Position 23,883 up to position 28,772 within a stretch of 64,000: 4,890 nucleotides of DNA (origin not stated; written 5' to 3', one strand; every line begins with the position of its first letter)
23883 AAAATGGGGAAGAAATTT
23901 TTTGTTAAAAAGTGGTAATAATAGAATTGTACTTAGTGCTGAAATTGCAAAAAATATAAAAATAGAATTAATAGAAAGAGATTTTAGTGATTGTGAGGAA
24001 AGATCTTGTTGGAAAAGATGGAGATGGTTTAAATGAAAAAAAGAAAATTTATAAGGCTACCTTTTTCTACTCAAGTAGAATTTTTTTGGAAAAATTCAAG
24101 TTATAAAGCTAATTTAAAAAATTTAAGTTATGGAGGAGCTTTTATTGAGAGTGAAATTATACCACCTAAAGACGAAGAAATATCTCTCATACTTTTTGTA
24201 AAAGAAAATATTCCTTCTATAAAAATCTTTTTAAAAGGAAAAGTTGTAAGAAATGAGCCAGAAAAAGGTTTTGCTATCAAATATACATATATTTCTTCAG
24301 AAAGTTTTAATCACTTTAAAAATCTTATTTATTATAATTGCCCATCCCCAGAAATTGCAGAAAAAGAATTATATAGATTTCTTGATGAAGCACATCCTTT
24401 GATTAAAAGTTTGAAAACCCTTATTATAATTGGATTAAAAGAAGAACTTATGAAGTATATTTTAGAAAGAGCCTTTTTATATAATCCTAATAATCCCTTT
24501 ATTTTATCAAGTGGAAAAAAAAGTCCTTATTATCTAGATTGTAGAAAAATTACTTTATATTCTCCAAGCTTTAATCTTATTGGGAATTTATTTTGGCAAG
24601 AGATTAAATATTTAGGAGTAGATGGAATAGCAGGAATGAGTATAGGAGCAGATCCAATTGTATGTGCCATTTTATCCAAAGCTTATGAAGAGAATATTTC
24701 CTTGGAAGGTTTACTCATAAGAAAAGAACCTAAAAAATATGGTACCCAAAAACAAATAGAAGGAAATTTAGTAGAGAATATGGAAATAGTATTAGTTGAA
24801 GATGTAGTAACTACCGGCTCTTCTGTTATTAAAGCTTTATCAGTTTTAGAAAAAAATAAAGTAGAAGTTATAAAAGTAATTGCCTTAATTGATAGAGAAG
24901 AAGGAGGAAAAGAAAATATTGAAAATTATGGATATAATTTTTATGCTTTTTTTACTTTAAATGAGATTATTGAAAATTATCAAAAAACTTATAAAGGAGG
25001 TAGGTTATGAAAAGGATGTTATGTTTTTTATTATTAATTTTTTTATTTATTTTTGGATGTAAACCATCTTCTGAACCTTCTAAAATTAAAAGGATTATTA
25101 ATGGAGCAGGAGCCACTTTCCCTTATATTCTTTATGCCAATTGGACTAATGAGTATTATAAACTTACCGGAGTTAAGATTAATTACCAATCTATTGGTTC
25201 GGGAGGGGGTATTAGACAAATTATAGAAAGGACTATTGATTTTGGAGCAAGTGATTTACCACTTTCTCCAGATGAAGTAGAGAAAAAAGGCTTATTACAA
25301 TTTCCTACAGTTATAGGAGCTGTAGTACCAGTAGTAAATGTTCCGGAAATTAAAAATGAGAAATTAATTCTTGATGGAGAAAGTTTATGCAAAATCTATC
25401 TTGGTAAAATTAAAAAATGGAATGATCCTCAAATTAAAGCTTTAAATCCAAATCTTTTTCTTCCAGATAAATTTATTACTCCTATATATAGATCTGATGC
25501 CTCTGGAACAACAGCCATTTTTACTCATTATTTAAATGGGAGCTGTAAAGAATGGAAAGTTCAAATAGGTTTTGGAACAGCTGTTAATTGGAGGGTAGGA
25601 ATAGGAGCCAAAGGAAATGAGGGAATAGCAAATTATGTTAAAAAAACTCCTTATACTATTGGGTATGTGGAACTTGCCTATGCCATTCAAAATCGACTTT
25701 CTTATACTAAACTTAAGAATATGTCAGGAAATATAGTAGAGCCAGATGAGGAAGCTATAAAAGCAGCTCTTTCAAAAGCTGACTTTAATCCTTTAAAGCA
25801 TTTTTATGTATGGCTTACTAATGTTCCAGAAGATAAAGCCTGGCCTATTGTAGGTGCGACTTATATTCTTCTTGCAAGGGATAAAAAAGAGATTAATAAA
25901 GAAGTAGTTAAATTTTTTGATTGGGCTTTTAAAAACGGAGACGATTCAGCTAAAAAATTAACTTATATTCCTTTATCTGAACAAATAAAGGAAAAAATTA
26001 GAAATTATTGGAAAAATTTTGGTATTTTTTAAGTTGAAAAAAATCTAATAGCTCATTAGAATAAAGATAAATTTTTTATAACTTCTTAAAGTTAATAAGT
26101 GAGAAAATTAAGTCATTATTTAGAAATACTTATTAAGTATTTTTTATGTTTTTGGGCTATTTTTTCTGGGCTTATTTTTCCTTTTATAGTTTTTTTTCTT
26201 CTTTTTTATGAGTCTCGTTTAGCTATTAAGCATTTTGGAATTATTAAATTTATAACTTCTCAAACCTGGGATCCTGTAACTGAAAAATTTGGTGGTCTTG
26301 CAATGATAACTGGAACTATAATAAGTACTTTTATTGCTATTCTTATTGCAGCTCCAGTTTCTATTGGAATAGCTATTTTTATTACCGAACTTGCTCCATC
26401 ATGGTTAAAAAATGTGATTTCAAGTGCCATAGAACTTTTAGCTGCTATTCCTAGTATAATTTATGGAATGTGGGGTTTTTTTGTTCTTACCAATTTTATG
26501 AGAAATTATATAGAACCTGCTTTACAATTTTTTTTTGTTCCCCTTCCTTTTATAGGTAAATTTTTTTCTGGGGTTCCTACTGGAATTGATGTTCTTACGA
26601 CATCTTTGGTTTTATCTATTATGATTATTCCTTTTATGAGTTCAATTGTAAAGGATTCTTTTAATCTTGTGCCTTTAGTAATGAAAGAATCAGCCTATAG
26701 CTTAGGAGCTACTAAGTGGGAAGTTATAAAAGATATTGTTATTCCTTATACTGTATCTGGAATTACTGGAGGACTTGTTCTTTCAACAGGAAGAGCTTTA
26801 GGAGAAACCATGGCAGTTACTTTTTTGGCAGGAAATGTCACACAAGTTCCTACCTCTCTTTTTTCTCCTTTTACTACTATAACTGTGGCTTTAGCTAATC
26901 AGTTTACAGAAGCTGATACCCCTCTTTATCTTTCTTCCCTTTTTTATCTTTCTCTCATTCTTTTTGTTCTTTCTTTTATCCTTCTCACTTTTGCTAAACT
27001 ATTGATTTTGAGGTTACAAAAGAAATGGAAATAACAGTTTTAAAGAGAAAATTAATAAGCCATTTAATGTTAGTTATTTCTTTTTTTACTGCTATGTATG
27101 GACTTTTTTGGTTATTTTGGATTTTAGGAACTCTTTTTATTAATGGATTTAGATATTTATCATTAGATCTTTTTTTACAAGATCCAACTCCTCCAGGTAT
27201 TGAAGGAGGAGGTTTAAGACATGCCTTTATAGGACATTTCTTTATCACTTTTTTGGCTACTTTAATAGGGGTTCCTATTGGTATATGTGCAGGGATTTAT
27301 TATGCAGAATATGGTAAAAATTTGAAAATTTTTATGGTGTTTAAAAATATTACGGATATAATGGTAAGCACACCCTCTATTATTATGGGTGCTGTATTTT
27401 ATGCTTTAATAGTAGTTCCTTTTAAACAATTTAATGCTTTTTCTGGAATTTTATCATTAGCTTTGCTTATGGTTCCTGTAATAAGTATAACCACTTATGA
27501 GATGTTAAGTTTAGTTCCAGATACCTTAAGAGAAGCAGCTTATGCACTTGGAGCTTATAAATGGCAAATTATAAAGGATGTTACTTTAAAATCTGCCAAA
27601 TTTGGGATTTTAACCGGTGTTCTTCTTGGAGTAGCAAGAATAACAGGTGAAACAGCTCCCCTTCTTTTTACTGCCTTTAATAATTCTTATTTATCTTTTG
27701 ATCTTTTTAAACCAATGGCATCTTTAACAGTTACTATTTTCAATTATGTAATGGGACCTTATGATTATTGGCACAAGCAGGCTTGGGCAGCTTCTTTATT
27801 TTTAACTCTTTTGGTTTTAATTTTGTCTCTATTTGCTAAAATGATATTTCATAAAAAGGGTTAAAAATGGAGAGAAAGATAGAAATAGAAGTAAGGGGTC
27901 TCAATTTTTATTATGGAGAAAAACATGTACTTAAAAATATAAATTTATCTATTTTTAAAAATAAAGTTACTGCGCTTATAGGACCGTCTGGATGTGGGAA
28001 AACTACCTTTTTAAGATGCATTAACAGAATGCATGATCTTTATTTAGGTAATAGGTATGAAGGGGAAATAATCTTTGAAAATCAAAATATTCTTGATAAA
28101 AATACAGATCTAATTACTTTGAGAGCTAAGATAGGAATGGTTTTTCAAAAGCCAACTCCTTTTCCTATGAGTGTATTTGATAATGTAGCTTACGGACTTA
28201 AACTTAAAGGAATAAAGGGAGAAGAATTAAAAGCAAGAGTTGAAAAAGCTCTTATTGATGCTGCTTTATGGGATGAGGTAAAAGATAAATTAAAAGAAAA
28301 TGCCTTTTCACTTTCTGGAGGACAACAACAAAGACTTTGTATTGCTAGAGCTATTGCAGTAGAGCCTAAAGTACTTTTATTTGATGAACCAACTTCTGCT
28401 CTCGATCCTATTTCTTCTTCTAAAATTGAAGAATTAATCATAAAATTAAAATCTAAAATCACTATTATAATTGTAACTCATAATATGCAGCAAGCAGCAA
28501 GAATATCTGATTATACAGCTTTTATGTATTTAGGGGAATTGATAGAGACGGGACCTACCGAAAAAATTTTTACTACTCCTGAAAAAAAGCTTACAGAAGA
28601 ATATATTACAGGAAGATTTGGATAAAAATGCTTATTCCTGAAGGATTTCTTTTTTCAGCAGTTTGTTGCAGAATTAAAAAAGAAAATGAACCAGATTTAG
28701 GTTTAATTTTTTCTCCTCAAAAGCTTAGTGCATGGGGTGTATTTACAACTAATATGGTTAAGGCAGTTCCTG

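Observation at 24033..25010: PilZ (c-di-GMP receptor) domain fused in-frame to orotate phosphoribosyltransferase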

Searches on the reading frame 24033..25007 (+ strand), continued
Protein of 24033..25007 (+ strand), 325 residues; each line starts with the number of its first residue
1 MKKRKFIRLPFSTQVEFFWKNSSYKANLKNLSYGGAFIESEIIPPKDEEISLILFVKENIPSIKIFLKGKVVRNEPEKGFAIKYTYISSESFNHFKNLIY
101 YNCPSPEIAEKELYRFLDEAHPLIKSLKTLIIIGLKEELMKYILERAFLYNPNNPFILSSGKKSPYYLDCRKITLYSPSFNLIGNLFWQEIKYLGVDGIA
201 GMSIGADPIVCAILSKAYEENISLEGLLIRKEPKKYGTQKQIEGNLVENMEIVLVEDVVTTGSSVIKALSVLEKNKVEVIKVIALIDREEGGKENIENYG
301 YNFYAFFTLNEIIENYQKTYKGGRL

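Call 48: find_encoding_contigs(protein=P0273, flank=8000, max_places=2)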
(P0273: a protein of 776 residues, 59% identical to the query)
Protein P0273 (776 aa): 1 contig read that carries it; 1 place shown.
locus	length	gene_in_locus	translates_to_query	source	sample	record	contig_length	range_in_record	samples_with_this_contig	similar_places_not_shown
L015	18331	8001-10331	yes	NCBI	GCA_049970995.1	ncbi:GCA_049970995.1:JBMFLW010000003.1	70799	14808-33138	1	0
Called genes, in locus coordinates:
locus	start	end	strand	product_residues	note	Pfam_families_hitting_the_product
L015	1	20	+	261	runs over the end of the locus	PF20260:PUA_4, PF04452:Methyltrans_RNA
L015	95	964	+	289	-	PF00126:HTH_1, PF03466:LysR_substrate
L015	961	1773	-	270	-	PF03692:CxxCxxCC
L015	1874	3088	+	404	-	PF01979:Amidohydro_1, PF07969:Amidohydro_3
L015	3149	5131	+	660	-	PF16177:ACAS_N, PF00501:AMP-binding, PF13193:AMP-binding_C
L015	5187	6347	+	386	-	PF00465:Fe-ADH, PF13685:Fe-ADH_2 (weak), PF25137:ADH_Fe_C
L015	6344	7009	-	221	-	PF01872:RibD_C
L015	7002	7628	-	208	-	PF01066:CDP-OH_P_transf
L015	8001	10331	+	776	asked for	PF00990:GGDEF, PF00563:EAL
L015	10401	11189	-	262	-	PF01177:Asp_Glu_race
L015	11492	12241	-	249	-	PF13938:DUF4213, PF04016:DUF364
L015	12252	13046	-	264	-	PF01656:CbiA, PF02374:ArsA_ATPase (faint), PF09140:MipZ (faint), PF10609:ParA, PF13614:AAA_31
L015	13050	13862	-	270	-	PF01113:DapB_N, PF05173:DapB_C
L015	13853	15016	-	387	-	PF00149:Metallophos, PF12850:Metallophos_2 (faint), PF12320:SbcD_C (weak)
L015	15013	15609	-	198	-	PF01728:FtsJ, PF13847:Methyltransf_31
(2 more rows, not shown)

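Call 53: list_cluster_members(proteins=[P0002, P0072, P0074, P0076, P0085, P0095, P0068, P0093, P0019, P0035])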
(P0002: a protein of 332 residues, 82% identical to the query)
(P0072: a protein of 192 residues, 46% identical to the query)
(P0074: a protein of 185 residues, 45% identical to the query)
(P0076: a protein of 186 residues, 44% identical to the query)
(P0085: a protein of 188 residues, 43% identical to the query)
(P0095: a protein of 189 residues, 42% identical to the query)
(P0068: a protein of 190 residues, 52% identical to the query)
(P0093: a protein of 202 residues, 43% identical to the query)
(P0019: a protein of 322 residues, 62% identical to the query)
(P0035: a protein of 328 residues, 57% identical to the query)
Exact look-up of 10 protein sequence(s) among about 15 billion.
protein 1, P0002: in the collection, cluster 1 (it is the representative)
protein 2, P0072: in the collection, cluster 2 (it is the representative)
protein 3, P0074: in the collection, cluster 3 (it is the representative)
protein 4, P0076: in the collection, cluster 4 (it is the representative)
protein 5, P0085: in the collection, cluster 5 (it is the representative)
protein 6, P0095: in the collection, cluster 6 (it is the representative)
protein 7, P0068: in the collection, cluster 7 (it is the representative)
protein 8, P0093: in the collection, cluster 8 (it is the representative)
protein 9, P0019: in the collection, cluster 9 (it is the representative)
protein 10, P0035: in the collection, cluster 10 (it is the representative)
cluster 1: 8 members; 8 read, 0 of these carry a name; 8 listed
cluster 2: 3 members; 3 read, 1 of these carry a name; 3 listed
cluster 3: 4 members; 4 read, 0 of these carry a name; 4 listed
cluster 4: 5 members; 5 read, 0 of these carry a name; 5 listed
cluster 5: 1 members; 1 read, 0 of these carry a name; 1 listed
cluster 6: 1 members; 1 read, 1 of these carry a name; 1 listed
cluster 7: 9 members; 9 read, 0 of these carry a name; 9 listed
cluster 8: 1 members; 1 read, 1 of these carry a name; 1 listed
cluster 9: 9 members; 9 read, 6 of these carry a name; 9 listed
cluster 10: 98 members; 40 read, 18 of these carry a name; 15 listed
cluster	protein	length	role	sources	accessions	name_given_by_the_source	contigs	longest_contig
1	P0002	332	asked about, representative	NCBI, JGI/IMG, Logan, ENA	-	-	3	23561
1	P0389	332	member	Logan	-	-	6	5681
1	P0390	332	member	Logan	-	-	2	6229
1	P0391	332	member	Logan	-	-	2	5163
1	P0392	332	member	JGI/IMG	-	-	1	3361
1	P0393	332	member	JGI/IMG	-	-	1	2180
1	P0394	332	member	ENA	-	-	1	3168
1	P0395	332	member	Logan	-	-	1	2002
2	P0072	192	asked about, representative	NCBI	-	-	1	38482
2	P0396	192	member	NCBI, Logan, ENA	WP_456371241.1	orotate phosphoribosyltransferase [Thermodesulfatator atlanticus]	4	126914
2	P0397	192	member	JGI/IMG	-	-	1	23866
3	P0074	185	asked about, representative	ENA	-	-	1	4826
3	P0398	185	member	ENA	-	-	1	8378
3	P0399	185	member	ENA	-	-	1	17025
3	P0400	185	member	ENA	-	-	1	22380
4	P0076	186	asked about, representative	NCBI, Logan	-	-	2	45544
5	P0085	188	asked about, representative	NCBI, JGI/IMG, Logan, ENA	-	-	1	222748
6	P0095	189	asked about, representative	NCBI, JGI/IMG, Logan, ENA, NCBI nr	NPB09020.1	MAG: orotate phosphoribosyltransferase [Thermodesulfobacteria bacterium] | orotate phosphoribosyltransferase [Thermodesulfobacteriota bacterium]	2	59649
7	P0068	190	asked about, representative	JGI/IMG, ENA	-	-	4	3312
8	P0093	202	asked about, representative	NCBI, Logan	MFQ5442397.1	MAG: orotate phosphoribosyltransferase [Thermodesulfobacteriota bacterium]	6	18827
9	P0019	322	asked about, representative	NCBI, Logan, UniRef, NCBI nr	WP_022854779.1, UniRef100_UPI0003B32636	orotate phosphoribosyltransferase [Thermodesulfobacterium thermophilum] | orotate phosphoribosyltransferase n=1 Tax=Thermodesulfobacterium thermophilum TaxID=886 ...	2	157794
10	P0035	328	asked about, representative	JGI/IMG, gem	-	-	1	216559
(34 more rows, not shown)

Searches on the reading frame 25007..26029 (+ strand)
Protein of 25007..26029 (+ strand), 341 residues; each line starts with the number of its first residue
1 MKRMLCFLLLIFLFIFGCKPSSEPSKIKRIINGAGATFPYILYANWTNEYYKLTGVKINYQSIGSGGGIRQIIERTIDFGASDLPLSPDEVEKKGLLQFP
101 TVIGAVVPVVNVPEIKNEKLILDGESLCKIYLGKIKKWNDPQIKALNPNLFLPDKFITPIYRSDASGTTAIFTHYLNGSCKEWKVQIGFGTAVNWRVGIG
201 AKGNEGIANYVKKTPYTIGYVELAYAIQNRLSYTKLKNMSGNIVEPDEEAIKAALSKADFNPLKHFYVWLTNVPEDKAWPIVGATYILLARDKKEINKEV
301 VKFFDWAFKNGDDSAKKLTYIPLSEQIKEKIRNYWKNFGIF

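Call 3: search_protein_families(library=pfam, proteins=[window:25007-26029:+], max_evalue=1)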
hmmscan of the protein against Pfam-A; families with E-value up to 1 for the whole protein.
window:25007-26029:+ (341 aa): 5 families
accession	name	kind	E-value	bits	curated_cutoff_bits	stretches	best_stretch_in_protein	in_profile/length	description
PF12849.12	PBP_like_2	-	6.2e-35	121.7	27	1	29-308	10-264/267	PBP superfamily domain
PF01547.30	SBP_bac_1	-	9.2e-14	52.6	26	1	41-311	9-304/307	Bacterial extracellular solute-binding protein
PF12727.12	PBP_like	-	0.022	14.4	27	1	53-90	8-45/193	PBP superfamily domain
PF01796.24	OB_ChsH2_C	-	0.037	14.4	27.1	1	211-252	24-55/65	ChsH2, C-terminal OB-fold domain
PF13531.11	SBP_bac_11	-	0.053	13.7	25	1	48-227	18-167/227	Bacterial extracellular solute-binding protein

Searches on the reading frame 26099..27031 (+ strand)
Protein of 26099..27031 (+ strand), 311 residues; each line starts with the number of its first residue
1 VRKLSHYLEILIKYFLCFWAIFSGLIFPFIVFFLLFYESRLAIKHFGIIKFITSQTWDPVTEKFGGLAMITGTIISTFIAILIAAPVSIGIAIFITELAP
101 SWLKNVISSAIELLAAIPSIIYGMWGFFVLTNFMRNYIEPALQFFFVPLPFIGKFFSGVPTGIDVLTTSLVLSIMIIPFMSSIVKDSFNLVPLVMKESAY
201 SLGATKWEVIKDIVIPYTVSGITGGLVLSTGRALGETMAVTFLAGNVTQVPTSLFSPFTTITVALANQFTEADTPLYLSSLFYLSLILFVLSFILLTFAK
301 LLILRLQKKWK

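Call 57: search_protein_families(library=pfam, proteins=[window:26099-27031:+], max_evalue=0.00001)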
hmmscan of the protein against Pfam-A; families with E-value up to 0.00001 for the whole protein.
window:26099-27031:+ (311 aa): 1 family
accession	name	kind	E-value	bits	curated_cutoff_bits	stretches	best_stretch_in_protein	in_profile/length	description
PF00528.27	BPD_transp_1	-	3.1e-10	40.5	26.4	1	89-303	2-179/184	Binding-protein-dependent transport system inner membrane component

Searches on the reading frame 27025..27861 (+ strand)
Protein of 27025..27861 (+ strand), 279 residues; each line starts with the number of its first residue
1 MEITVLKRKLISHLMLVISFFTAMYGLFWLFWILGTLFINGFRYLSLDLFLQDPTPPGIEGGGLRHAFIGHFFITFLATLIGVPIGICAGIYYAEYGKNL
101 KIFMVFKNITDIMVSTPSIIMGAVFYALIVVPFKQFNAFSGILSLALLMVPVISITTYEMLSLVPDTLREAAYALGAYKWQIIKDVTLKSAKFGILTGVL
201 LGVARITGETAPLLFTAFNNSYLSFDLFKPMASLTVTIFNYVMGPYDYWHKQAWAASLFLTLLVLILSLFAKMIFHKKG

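Call 57: search_protein_families(library=pfam, proteins=[window:27025-27861:+], max_evalue=0.00001)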
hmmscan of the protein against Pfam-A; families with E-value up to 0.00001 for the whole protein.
window:27025-27861:+ (279 aa): 1 family
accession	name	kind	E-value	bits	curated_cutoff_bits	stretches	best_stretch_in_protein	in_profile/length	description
PF00528.27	BPD_transp_1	-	8.4e-18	65.2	26.4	1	86-272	1-172/184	Binding-protein-dependent transport system inner membrane component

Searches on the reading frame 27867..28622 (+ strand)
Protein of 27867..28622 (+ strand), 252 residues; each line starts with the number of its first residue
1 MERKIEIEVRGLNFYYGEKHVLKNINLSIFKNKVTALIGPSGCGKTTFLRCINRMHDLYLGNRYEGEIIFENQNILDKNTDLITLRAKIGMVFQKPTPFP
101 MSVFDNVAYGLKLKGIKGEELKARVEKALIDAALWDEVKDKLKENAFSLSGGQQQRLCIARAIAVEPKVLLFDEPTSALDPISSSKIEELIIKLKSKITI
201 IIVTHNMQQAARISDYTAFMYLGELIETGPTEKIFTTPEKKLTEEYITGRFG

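Call 57: search_protein_families(library=pfam, proteins=[window:27867-28622:+], max_evalue=0.00001)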
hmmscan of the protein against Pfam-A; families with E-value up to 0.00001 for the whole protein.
window:27867-28622:+ (252 aa): 3 families
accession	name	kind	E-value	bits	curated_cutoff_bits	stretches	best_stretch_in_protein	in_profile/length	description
PF00005.33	ABC_tran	-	1.6e-34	119.9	25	1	22-177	1-137/137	ABC transporter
PF13304.12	AAA_21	-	5e-15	56.8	27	1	118-207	206-300/304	AAA domain, putative AbiEii toxin, Type IV TA system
PF02463.25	SMC_N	-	2e-09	37.6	40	1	29-213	21-205/220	RecF/RecN/SMC N terminal domain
